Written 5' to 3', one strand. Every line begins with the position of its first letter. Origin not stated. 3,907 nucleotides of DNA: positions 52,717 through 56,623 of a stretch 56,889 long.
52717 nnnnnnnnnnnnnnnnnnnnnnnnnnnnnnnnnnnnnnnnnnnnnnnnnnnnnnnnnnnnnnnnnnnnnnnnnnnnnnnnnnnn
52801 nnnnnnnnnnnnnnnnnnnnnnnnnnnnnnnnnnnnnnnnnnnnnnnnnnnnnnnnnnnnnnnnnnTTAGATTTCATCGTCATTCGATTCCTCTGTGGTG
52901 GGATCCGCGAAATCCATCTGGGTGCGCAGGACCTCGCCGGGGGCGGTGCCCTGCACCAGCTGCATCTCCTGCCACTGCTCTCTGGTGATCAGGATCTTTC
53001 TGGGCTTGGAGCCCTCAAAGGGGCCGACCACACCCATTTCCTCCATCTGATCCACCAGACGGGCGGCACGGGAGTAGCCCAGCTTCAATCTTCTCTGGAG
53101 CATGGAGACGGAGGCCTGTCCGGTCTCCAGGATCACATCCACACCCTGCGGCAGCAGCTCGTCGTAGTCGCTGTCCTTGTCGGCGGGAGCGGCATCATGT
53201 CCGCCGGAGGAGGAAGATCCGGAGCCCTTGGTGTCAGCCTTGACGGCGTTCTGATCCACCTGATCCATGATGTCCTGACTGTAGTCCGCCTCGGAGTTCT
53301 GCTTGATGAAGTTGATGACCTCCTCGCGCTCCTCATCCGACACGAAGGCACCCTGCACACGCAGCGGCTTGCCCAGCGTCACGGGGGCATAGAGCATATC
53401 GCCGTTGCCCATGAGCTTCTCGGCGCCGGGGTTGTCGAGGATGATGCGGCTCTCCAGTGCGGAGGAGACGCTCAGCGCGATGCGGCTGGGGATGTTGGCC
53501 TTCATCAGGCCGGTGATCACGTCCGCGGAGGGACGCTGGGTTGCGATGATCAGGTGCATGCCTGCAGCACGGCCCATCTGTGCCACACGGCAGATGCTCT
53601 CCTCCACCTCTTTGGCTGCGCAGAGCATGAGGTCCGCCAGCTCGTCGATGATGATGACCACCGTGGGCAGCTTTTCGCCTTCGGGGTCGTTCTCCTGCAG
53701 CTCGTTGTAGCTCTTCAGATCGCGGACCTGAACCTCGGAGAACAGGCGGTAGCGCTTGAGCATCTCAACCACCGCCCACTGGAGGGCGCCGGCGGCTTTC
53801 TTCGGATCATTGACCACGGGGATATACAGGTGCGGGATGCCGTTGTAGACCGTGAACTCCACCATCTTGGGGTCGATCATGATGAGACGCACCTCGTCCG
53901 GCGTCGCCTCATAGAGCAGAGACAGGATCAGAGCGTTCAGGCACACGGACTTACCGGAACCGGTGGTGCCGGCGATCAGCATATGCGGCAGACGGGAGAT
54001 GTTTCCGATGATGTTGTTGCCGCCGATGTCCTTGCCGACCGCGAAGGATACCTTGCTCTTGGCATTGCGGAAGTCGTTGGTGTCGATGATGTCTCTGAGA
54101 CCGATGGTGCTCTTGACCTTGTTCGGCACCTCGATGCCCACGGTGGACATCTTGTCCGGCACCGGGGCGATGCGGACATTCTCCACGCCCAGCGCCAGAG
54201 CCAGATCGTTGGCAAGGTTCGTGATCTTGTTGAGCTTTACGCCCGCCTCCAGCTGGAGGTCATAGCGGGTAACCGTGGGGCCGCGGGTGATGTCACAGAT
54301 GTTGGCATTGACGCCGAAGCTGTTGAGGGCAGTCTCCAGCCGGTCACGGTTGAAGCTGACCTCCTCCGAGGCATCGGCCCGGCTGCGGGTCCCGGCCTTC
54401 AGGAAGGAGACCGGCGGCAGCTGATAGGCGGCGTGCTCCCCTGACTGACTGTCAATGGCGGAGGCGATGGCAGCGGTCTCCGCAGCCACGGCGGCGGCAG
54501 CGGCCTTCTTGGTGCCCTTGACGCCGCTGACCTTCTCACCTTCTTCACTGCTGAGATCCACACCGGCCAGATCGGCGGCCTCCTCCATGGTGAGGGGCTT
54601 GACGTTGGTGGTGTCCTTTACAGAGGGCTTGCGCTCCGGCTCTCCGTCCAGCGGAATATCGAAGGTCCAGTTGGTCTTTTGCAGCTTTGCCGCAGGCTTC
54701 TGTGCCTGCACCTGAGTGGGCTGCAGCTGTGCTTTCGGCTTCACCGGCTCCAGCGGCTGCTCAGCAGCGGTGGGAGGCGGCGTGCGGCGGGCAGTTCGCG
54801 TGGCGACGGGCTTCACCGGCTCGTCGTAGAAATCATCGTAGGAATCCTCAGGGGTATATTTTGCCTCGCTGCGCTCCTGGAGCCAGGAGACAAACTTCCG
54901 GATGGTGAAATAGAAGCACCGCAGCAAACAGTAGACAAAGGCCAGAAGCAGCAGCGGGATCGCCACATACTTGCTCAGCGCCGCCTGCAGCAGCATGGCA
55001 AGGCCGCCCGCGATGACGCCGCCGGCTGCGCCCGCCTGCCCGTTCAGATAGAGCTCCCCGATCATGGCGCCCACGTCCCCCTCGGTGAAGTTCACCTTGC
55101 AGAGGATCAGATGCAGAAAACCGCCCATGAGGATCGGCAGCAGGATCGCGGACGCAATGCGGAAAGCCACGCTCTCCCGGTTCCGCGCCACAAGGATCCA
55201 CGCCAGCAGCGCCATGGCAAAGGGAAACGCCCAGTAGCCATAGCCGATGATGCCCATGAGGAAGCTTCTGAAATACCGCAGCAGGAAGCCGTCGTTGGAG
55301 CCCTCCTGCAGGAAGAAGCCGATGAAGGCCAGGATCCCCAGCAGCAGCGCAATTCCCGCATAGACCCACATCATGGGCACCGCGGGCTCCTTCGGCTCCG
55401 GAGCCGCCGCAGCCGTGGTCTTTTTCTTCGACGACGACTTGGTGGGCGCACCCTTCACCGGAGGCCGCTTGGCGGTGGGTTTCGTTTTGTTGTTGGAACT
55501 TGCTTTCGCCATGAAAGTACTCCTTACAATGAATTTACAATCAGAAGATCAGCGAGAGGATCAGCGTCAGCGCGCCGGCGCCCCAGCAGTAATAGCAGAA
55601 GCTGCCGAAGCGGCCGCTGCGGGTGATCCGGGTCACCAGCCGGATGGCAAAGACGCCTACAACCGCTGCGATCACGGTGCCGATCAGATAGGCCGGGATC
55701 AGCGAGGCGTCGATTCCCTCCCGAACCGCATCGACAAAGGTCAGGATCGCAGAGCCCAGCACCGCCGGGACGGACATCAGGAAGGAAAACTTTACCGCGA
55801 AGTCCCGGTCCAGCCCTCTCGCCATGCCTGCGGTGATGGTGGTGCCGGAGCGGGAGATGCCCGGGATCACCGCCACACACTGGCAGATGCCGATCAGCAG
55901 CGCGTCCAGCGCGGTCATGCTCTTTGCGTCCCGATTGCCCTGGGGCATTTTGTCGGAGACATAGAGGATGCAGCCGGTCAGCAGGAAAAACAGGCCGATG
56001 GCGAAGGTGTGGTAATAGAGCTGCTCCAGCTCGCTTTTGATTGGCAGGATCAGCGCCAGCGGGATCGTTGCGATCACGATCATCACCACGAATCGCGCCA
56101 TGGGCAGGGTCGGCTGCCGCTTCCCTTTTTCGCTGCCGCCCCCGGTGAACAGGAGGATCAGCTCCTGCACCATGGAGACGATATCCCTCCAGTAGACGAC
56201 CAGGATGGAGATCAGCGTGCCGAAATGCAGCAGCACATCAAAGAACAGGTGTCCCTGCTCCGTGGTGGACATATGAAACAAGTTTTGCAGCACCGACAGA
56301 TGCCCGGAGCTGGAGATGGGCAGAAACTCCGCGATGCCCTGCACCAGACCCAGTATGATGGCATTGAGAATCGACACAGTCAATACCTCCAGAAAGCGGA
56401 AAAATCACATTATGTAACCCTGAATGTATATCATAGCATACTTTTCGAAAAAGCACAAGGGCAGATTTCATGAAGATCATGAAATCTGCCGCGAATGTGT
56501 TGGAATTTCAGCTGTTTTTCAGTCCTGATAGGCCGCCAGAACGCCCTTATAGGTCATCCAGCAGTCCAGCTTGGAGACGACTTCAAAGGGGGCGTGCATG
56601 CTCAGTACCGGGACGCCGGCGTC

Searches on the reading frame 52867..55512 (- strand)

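Call 6: search_protein_families(library=pfam, proteins=[window:52867-55512:-], max_evalue=1)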
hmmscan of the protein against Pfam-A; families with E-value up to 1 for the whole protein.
window:52867-55512:- (881 aa): 13 families
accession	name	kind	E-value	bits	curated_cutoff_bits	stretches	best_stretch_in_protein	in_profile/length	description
PF01580.24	FtsK_SpoIIIE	-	4.6e-67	226.1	24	1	472-662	2-220/221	FtsK/SpoIIIE family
PF17854.6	FtsK_alpha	-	2.2e-28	98.8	22.9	1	365-464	1-101/101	FtsK alpha domain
PF09397.16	FtsK_gamma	-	5.2e-28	97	30.6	1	782-843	2-63/63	Ftsk gamma domain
PF01935.23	DUF87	-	0.00037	21.1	23.2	1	509-549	24-61/220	Helicase HerA, central domain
PF12846.13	AAA_10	-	0.00051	19.6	27.5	1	500-550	13-59/362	AAA-like domain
PF13491.11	FtsK_4TM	-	0.0017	18.5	23.1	1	84-211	57-170/171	4TM region of DNA translocase FtsK/SpoIIIE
PF13401.12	AAA_22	-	0.005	17.6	27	1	510-639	7-103/130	AAA domain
PF00437.27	T2SSE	-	0.015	14.4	24.9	1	510-530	144-164/370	Type II/IV secretion system protein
PF20703.3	nSTAND1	-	0.047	13.7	27.1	1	499-656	24-157/379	Novel STAND NTPase 1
PF10412.15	TrwB_AAD_bind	-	0.047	13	20.5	1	510-531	17-38/387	Type IV secretion-system coupling protein DNA-binding domain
PF13555.12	AAA_29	-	0.083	13.1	27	1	510-532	24-46/61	P-loop containing region of AAA domain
PF02456.21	Adeno_IVa2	-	0.084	12.1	21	1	512-551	91-130/370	Adenovirus IVa2 protein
PF25199.1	nSTAND_NTPase5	-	0.1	12.8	34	1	507-535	40-67/145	Novel STAND NTPase 5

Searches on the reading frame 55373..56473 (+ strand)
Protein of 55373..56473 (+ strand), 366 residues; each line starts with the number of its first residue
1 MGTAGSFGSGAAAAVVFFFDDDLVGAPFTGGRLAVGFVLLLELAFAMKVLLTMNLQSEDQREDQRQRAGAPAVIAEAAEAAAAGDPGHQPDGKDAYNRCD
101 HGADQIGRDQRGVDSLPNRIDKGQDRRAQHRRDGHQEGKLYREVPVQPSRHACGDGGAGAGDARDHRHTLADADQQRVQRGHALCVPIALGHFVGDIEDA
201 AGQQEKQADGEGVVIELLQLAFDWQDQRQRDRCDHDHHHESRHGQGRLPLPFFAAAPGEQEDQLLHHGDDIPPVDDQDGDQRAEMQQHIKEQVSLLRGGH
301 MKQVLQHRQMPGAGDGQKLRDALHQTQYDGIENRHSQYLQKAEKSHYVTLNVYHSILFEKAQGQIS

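Call 6: search_protein_families(library=pfam, proteins=[window:55373-56473:+], max_evalue=1)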
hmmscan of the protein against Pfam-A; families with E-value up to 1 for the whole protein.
window:55373-56473:+ (366 aa): 1 family
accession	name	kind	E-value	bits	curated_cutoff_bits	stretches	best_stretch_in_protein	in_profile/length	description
PF09323.15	DUF1980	-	0.16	12.8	25.9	0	215-245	44-74/110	DUF1980 N-terminal domain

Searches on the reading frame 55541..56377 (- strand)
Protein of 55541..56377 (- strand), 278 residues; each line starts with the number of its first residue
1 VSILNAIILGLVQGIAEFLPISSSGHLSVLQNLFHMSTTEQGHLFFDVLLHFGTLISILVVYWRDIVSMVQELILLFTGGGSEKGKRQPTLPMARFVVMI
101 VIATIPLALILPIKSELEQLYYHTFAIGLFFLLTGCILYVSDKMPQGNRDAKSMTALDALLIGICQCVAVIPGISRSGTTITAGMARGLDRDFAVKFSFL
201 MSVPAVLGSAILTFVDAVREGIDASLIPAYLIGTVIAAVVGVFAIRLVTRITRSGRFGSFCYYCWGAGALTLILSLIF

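Call 94: find_encoding_contigs(protein=window:55541-56377:-, flank=10000, max_places=1)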
Protein window:55541-56377:- (278 aa): 4 contigs read that carry it; 1 place shown.
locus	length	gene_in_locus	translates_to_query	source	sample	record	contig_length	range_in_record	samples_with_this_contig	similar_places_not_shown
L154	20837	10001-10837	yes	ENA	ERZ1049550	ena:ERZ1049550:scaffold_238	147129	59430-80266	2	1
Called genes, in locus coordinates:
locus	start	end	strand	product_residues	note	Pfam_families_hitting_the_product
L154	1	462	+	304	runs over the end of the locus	PF00551:Formyl_trans_N, PF02911:Formyl_trans_C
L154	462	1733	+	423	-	PF01029:NusB, PF22458:RsmF-B_ferredox, PF01728:FtsJ (weak), PF01189:Methyltr_RsmB-F, PF13847:Methyltransf_31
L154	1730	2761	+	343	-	PF21016:RlmN_N, PF04055:Radical_SAM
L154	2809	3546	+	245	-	PF13672:PP2C_2, PF00481:PP2C (weak), PF07228:SpoIIE, PF00481:PP2C (weak)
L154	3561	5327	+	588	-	PF00069:Pkinase, PF07714:PK_Tyr_Ser-Thr, PF03109:ABC1 (weak), PF14531:Kinase-like (weak), PF03793:PASTA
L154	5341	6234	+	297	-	PF16745:RsgA_N, PF03193:RsgA_GTPase, PF01926:MMR_HSR1 (weak)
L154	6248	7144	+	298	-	PF03462:PCRF, PF00472:RF-1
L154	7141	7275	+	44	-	-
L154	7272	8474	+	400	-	PF01300:Sua5_yciO_yrdC, PF01121:CoaE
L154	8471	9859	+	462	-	PF02127:Peptidase_M18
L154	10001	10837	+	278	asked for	PF02673:BacA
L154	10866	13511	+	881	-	PF17854:FtsK_alpha, PF01580:FtsK_SpoIIIE, PF09397:FtsK_gamma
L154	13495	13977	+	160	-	PF00636:Ribonuclease_3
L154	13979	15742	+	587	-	PF05833:NFACT_N, PF05670:NFACT-R_1, PF18297:NFACT-R_2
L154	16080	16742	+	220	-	PF01712:dNK (faint), PF02223:Thymidylate_kin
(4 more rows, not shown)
